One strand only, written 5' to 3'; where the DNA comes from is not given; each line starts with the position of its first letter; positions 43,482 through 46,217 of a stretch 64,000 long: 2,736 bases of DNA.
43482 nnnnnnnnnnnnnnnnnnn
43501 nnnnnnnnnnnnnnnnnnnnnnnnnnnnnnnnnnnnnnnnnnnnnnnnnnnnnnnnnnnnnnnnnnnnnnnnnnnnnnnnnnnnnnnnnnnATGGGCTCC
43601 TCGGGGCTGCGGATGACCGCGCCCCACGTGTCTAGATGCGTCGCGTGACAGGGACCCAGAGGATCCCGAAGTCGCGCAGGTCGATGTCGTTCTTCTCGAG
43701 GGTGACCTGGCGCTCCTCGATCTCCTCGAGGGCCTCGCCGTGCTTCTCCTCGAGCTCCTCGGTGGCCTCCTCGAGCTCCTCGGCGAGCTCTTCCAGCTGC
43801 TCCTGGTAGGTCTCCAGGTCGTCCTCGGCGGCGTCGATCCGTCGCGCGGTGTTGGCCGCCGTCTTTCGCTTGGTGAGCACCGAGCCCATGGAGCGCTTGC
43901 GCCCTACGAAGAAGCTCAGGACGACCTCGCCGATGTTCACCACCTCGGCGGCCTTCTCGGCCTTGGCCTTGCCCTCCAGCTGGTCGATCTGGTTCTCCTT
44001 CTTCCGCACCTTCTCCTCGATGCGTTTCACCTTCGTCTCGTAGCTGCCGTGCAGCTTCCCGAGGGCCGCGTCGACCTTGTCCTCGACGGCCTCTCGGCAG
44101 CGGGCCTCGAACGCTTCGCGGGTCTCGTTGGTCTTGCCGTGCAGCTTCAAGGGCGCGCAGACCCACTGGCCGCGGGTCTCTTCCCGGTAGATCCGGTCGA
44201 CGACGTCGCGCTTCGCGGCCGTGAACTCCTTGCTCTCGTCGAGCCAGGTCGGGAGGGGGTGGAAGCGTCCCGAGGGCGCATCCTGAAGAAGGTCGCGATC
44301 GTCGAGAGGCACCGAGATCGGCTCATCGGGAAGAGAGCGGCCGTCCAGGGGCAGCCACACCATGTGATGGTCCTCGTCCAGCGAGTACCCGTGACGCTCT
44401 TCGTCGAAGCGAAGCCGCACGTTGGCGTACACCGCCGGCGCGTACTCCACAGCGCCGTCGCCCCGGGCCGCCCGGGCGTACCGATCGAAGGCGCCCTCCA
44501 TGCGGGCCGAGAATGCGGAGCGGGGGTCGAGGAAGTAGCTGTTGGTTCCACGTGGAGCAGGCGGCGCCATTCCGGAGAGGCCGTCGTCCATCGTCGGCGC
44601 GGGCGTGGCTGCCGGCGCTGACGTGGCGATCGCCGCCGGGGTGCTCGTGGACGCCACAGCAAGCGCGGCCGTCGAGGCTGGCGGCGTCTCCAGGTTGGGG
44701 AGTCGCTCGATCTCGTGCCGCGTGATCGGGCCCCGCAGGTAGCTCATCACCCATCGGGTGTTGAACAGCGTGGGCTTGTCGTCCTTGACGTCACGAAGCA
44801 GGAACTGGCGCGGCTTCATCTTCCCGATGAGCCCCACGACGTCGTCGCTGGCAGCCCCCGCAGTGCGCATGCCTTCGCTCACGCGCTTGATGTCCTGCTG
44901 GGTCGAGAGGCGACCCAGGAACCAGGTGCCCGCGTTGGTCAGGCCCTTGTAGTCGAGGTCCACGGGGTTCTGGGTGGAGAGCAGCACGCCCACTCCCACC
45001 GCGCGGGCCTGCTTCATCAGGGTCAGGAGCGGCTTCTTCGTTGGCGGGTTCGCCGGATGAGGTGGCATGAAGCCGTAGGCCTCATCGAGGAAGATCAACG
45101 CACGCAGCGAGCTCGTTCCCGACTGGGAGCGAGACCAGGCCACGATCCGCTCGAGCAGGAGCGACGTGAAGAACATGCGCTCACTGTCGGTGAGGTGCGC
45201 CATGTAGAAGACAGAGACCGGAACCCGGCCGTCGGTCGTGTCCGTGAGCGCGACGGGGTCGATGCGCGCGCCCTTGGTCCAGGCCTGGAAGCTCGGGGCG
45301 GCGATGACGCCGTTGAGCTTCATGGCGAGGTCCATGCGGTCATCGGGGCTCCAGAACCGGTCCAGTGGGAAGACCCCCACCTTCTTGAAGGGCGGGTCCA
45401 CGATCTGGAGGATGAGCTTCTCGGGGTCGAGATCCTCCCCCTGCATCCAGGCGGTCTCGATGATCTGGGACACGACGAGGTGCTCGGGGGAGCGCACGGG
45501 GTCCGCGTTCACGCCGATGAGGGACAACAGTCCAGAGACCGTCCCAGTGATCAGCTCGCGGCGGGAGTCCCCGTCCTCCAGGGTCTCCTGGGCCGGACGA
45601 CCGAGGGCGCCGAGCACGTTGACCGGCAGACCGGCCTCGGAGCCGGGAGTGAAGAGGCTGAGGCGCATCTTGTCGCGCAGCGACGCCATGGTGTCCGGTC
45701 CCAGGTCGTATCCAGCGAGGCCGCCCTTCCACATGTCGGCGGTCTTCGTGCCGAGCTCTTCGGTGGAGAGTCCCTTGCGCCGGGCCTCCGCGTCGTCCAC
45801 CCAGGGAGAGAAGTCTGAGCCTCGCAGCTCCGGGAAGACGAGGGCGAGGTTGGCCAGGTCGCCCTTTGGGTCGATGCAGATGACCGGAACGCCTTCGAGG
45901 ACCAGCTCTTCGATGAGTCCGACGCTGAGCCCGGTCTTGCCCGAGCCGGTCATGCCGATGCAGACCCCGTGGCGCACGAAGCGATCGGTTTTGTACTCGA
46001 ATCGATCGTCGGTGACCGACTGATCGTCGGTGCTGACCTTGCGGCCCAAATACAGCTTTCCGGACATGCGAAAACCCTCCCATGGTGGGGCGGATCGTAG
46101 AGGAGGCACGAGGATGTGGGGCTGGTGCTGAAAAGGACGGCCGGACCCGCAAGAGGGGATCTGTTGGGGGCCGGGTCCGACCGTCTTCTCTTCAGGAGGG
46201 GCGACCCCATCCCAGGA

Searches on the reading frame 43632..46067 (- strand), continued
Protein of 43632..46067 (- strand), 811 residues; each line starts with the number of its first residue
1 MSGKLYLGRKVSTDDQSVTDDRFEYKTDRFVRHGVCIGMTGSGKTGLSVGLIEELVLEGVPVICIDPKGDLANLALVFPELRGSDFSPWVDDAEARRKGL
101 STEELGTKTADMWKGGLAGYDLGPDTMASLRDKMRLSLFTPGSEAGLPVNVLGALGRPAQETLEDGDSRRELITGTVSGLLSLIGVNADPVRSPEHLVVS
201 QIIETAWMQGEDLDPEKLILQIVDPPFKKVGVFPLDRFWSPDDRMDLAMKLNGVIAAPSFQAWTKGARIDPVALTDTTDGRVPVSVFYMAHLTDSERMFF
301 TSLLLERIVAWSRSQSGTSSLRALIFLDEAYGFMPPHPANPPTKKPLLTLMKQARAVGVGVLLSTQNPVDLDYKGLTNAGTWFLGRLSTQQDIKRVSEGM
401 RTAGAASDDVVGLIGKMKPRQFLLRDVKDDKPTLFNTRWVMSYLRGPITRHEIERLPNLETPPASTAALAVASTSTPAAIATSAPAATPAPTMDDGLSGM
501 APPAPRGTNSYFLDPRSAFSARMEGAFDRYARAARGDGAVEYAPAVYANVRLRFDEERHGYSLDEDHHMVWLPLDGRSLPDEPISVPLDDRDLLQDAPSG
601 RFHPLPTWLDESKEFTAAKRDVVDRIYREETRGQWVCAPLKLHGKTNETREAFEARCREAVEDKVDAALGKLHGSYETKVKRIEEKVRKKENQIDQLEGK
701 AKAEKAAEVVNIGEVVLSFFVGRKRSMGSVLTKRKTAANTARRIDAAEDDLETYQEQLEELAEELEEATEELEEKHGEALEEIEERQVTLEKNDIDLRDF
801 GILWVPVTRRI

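Call 54: find_related_loci(query=A5, collection=metagenome_contigs, flank=6000)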
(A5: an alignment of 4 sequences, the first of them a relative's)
Query A5 (142 aa) in metagenome_contigs; peptide patterns used: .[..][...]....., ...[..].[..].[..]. (x = any residue, [..] = any of these).
292 stretches matched a pattern; 52 encode a relative of the query (tblastn E <= 1e-3); 52 distinct loci.
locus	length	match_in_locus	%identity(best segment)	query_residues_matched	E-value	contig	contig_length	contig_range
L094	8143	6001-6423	87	1-141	6e-65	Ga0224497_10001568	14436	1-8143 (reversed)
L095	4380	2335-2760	89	1-142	5e-62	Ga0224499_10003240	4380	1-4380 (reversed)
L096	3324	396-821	88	1-142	2e-59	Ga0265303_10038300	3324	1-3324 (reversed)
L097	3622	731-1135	73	1-141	2e-53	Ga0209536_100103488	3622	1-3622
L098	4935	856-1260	74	1-141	4e-53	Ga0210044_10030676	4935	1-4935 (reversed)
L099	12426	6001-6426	88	1-142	9e-53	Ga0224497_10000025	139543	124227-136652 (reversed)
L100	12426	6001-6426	88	1-142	9e-53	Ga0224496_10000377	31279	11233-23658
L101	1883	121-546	87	1-142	1e-53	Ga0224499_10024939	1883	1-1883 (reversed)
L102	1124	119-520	69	1-141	3e-54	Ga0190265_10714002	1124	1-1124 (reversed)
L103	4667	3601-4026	86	1-142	4e-49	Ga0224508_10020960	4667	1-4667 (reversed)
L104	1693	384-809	89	1-142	4e-49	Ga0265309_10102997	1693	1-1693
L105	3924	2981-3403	87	1-141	3e-48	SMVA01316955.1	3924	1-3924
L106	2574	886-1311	89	1-142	8e-48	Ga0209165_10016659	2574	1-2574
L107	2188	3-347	72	19-141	1e-47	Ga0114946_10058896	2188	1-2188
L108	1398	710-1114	68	1-142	7e-49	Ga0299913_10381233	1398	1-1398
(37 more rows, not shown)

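Call 60: search_dna_similar(query=window:43632-46067:-, collection=plasmids, mode=protein, max_rows=15)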
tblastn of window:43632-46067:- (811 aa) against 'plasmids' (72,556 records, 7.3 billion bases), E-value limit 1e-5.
No match.

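Call 61: search_dna_similar(query=window:43632-46067:-, collection=phages, mode=protein, max_rows=10)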
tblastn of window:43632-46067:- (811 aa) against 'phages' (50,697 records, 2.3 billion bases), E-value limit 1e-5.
No match.

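Call 64: search_protein_families(library=pfam, proteins=[L075:13068-13802:+, L075:13863-14159:+, L065:13254-13955:+, L065:13948-14238:+, L075:12592-13068:+, L055:3356-3736:-], max_evalue=0.01)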
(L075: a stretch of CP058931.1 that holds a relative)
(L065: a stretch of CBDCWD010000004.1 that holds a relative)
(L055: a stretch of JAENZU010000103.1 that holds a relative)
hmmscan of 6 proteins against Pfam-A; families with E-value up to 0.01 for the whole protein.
L075:13068-13802:+ (244 aa): 5 families
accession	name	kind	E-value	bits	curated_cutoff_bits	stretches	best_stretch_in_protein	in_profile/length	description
PF11172.13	DUF2959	-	1.7e-83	280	26.8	1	50-239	1-190/190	Protein of unknown function (DUF2959)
PF18077.6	DUF5595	-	0.0059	17.1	29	0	73-117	28-72/73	Domain of unknown function (DUF5595)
PF14362.11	DUF4407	-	0.0089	15.8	31.3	0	73-238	118-245/297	Domain of unknown function (DUF4407)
PF05235.19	CHAD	-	0.0094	16.4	25.6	0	71-178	16-120/228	CHAD domain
PF16515.11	HIP1_clath_bdg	-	0.0099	16.7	28.8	0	152-238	5-88/99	Clathrin-binding domain of Huntingtin-interacting protein 1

L075:13863-14159:+ (98 aa): 1 family
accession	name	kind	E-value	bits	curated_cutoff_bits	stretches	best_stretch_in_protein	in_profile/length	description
PF04226.18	Transgly_assoc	-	9.8e-07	29.3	25.3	1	48-97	1-49/49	Transglycosylase associated protein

L065:13254-13955:+ (233 aa): 1 family
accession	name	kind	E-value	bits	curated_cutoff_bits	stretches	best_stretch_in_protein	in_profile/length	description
PF11172.13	DUF2959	-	6.1e-86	287.9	26.8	1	39-228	1-190/190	Protein of unknown function (DUF2959)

L065:13948-14238:+ (96 aa): 1 family
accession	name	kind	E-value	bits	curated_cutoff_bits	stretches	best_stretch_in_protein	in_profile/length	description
PF04226.18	Transgly_assoc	-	9e-12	45.5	25.3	1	46-94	1-48/49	Transglycosylase associated protein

L075:12592-13068:+ (158 aa): 1 family
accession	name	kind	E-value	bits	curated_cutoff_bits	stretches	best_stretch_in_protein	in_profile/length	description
PF11075.13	DUF2780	-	3.1e-32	112.5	27.5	1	14-151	51-175/176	Protein of unknown function VcgC/VcgE (DUF2780)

L055:3356-3736:- (126 aa): 1 family
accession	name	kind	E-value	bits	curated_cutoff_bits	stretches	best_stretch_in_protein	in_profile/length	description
PF11075.13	DUF2780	-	5.1e-31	108.5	27.5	1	2-125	52-175/176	Protein of unknown function VcgC/VcgE (DUF2780)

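Call 77: search_protein_families(library=pfam, alignment_id=A8, max_evalue=0.00001)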
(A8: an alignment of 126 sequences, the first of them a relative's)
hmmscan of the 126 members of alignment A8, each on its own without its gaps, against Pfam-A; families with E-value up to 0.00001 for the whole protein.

A. member 1, L012:7226-8362:+ (378 aa): 0 families

B. families by the number of members that match (of 126 scanned): 135 families (the first 25 are shown)
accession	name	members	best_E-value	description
PF13091.12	PLDc_2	5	2.1e-49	PLD-like domain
PF07894.18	SACK1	5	1.4e-11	Scaffolding anchor of CK1 domain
PF04016.18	DUF364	3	1e-39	Putative heavy-metal chelation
PF13649.12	Methyltransf_25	3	2.9e-16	Methyltransferase domain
PF13938.11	DUF4213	3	3.4e-15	Putative heavy-metal chelation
PF08241.18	Methyltransf_11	3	9.8e-11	Methyltransferase domain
PF04191.18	PEMT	3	3.3e-07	Phospholipid methyltransferase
PF07478.18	Dala_Dala_lig_C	2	1.7e-69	D-ala D-ala ligase C-terminus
PF02397.22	Bac_transf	2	2.6e-63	Bacterial sugar transferase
PF00296.26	Bac_luciferase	2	1.6e-59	Luciferase-like monooxygenase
PF09365.15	DUF2461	2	3.4e-45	Conserved hypothetical protein (DUF2461)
PF11075.13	DUF2780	2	3.1e-32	Protein of unknown function VcgC/VcgE (DUF2780)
PF04338.18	DUF481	2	2.5e-30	Protein of unknown function, DUF481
PF13424.12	TPR_12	2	5.4e-27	Tetratricopeptide repeat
PF01270.23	Glyco_hydro_8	2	1.1e-26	Glycosyl hydrolases family 8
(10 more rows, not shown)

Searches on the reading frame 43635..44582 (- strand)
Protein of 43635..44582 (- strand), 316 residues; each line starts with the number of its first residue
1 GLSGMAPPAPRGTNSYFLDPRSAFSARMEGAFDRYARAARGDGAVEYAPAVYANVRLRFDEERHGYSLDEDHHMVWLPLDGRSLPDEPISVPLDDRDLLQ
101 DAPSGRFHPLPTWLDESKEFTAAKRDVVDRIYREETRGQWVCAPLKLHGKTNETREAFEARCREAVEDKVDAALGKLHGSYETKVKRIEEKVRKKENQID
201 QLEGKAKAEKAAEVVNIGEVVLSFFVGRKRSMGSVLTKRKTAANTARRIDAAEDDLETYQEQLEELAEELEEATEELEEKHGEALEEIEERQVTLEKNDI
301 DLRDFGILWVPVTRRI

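Call 42: search_solved_structures(query=A3, max_evalue=1)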
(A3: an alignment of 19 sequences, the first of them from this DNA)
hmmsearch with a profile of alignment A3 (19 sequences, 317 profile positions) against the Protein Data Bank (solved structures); distinct sequences matched with E-value up to 1: 25.
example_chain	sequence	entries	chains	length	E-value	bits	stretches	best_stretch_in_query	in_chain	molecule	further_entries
2dq3_A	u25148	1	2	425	0.0027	20.2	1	183-275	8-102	Seryl-tRNA synthetase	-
1uuj_A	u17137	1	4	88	0.058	15.8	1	153-207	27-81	PLATELET-ACTIVATING FACTOR ACETYLHYDROLASE IB ALPHA SUBUNIT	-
7zr2_A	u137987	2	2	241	0.067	15.6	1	178-299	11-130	Spike protein S2',Chimeric protein mimic of SARS-CoV-2 Spike HR1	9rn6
2mar_A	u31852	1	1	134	0.069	15.6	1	162-219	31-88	SXP/RAL-2 family protein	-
7aw7_D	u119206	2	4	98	0.11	15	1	150-205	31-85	BZIP domain-containing protein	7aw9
5e62_B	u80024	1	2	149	0.13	14.8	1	169-225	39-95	Hemagglutinin-esterase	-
5e5w_B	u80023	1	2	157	0.14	14.6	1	169-225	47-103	Hemagglutinin-esterase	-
6u0t_A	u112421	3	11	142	0.14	14.5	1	133-221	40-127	RIB43A protein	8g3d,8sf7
4lin_A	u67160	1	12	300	0.15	14.5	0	189-279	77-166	Tail needle protein gp26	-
5e64_B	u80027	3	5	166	0.16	14.4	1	169-225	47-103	Hemagglutinin-esterase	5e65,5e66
1zxa_A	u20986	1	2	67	0.21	14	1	170-211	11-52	cGMP-dependent protein kinase 1, alpha isozyme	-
1flc_B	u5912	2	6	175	0.25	13.8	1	161-228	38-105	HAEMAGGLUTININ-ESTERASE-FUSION GLYCOPROTEIN | Hemagglutinin-esterase-fusion glycoprotein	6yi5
1t3j_A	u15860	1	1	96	0.31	13.5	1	161-211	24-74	mitofusin 1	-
4r4l_A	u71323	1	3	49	0.39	13.1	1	171-211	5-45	cGMP-dependent protein kinase 1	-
4r4m_A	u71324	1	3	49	0.46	12.9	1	171-211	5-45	cGMP-dependent protein kinase 1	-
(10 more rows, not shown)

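Call 43: search_protein_families(library=pfam, alignment_id=A3, max_evalue=1)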
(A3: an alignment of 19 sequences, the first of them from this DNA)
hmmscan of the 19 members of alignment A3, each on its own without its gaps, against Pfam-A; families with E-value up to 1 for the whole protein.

A. member 1, seq(316 aa): 35 families (the best 25 are shown)
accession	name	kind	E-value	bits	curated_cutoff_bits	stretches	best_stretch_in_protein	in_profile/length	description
PF16888.10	YwqH-like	-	0.0033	18.1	33.7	0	251-292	74-115/123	YwqH-like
PF14942.11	Muted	-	0.0087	16.7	26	1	236-297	85-144/146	Organelle biogenesis, Muted-like protein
PF10046.14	BLOC1_2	-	0.013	16.2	33.4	1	254-280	68-94/96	Biogenesis of lysosome-related organelles complex-1 subunit 2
PF02734.22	Dak2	-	0.014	15.7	27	1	154-286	29-151/174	DAK2 domain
PF22470.1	Histone_HNS_N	-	0.024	15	24.5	1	254-306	24-76/79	H-NS histone-like proteins, N-terminal domain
PF16516.10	CC2-LZ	-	0.042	14.7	35.3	0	239-279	13-53/100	Leucine zipper of domain CC2 of NEMO, NF-kappa-B essential modulator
PF02601.20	Exonuc_VII_L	-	0.051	13.5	35.9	1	153-291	147-265/315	Exonuclease VII, large subunit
PF13874.11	Nup54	-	0.053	14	30.5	1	246-297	35-86/140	Nucleoporin complex subunit 54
PF22905.2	Hydro_N_hd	-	0.057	13.8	27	1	240-299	72-131/195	Hydrolase N-terminal helical domain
PF05008.21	V-SNARE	-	0.084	13.8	25.9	0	179-214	6-41/92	Vesicle transport v-SNARE protein N-terminus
PF04859.17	DUF641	-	0.092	13.5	27.6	1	174-210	82-118/127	Plant protein of unknown function (DUF641)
PF13729.12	TraF_2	-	0.11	12.1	25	1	167-274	36-128/264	F plasmid transfer operon, TraF, protein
PF09403.15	FadA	-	0.13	13.1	28.5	1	240-290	39-91/99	Adhesion protein FadA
PF01442.23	Apolipoprotein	-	0.13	12.4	90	1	257-291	62-96/190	Apolipoprotein A1/A4/E domain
PF20667.3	Sec10_N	-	0.19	12.3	27.4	1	251-291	10-50/118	Exocyst complex component Sec10, N-terminal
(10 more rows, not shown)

B. families by the number of members that match (of 19 scanned): 120 families (the first 25 are shown)
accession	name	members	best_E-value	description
PF01442.23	Apolipoprotein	8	0.0022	Apolipoprotein A1/A4/E domain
PF14362.11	DUF4407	7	0.00047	Domain of unknown function (DUF4407)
PF02601.20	Exonuc_VII_L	7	0.014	Exonuclease VII, large subunit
PF23991.1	DUF7310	5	0.00074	Coiled-coil region of unknown function (DUF7310)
PF04513.17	Baculo_PEP_C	5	0.029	Baculovirus polyhedron envelope protein, PEP, C terminus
PF01920.25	Prefoldin_2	4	0.022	Prefoldin subunit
PF08286.16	Spc24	4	0.088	Spc24 subunit of Ndc80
PF05597.16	Phasin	3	0.0002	Poly(hydroxyalcanoate) granule associated protein (phasin)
PF16888.10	YwqH-like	3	0.00028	YwqH-like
PF03938.19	OmpH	3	0.0054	Outer membrane protein (OmpH-like)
PF07352.17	Phage_Mu_Gam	3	0.056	Bacteriophage Mu Gam like protein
PF08702.15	Fib_alpha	3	0.16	Fibrinogen alpha/beta chain family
PF05531.17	NPV_P10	3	0.17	Nucleopolyhedrovirus P10 protein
PF25764.1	KIF21A_4th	3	0.32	KIF21A-like domain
PF01519.22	DUF16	3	0.37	Protein of unknown function DUF16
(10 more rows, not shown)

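Call 48: predict_structure(alignment_id=A3)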
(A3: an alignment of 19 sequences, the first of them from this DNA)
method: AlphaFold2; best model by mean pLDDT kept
length: 316 residues; sequences in the alignment: 19
mean_pLDDT: 86.4   pTM: 0.65
mean pLDDT of the five models: 86.4, 84.2, 83.1, 81.0, 79.3
residues with pLDDT >= 90: 170; 70-90: 116; 50-70: 22; < 50: 8
segments of 3 or more residues with pLDDT < 50: 227-232
pLDDT, mean of each block of 10 residues (from residue 1): 90 92 90 91 93 93 81 94 90 92 93 89 92 90 91 91 93 91 91 88 80 57 48 56 81 88 90 91 90 89 95 83
secondary structure, 60 per line:
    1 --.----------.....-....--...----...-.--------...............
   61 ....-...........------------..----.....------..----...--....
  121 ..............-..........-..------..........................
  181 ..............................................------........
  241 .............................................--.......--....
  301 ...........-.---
elements in order: E14-18 H20-23 E46-61 E66-76 H117-134 E136-142 H155-226 H233-285 E288-294 E300-311

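Call 74: search_protein_representatives(alignment_id=A3)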
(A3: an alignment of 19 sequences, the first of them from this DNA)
Query: 19 sequences, 317 profile positions. Proteins with E-value up to 0.001 (for the whole library): 2793; up to 1e-10: 1808; up to 1e-30: 450. The best 150 are listed.
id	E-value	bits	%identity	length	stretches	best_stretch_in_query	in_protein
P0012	2.3e-133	460.8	-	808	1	2-317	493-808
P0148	7.0e-121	419.7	-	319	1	6-317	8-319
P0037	1.6e-117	408.7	-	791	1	4-317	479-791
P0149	8.5e-116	403.0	-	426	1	4-316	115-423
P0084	2.4e-114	398.3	-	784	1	5-317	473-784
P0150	6.9e-114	396.8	-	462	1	6-317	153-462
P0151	6.2e-112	390.3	-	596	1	5-317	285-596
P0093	1.0e-105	369.9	-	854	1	2-316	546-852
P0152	1.5e-104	366.1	-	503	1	5-317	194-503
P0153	1.3e-97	343.3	-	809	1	4-315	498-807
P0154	7.9e-96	337.4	-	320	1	30-317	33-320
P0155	5.8e-95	334.6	-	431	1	11-316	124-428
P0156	1.6e-92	326.6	-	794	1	12-313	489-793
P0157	4.7e-91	321.7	-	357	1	3-317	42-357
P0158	9.8e-91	320.7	-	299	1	18-316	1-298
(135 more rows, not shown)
